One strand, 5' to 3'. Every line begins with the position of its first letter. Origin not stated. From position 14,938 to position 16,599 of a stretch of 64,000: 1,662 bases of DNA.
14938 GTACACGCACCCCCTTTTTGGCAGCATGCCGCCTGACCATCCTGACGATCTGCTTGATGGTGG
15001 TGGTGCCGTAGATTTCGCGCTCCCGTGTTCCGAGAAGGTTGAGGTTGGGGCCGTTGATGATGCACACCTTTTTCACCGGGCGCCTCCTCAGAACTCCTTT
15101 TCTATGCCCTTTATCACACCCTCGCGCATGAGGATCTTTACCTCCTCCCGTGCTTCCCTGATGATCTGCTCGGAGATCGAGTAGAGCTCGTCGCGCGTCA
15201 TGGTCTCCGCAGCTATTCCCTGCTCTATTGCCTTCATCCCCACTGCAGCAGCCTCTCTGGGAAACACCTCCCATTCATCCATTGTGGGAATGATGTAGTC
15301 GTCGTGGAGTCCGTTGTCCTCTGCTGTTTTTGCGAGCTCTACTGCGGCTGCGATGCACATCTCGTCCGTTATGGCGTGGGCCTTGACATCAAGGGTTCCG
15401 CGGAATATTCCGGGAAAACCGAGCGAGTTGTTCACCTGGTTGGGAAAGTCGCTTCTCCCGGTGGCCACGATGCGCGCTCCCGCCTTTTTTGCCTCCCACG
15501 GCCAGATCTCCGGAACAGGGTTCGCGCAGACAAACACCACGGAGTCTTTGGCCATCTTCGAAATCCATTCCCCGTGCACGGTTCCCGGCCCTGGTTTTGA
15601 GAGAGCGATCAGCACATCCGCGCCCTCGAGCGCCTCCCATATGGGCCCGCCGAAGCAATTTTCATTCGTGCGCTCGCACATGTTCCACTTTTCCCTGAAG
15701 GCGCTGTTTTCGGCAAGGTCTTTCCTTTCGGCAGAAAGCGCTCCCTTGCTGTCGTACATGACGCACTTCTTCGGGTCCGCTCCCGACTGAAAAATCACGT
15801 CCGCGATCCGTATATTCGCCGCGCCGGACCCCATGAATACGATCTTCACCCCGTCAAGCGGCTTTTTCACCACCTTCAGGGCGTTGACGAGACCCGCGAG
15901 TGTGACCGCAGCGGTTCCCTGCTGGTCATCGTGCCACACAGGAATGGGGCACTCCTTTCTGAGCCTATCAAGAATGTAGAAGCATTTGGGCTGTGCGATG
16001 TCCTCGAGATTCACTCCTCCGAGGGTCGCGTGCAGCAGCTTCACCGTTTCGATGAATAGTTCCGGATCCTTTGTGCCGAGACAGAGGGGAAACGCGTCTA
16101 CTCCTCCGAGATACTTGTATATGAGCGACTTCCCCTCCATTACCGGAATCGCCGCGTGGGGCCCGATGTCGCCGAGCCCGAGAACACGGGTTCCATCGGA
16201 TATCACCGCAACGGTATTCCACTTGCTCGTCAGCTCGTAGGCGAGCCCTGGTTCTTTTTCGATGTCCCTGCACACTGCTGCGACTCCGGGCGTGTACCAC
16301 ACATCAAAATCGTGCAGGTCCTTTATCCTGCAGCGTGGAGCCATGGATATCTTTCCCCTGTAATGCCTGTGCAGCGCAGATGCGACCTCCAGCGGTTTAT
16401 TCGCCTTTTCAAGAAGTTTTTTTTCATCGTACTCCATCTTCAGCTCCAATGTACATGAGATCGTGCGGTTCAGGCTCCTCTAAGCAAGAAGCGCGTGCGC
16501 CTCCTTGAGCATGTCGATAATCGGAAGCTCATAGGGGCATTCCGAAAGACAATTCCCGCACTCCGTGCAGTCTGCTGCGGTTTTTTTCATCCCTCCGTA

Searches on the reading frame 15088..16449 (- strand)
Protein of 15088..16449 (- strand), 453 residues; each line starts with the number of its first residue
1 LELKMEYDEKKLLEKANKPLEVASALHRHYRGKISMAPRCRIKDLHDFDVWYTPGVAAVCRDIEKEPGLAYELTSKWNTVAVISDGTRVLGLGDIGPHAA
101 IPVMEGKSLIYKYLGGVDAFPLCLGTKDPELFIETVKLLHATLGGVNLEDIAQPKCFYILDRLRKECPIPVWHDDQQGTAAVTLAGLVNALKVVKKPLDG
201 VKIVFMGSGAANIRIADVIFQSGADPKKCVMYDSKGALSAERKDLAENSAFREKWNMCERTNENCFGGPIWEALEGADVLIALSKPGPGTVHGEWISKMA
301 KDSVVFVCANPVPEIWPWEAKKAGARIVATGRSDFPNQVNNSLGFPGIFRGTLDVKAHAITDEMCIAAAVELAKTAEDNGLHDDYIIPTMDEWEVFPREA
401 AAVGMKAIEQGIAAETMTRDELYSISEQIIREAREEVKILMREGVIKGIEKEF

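Call 87: search_protein_families(library=pfam, proteins=[window:15088-16449:-], max_evalue=0.00001)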
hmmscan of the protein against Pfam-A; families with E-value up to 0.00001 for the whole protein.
window:15088-16449:- (453 aa): 2 families
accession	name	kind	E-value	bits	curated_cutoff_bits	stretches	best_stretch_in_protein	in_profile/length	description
PF00390.24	malic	-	4.8e-25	88.9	23.1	1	46-164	18-182/182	Malic enzyme, N-terminal domain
PF03949.21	Malic_M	-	4.1e-22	79.2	23.5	1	177-395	2-244/258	Malic enzyme, NAD binding domain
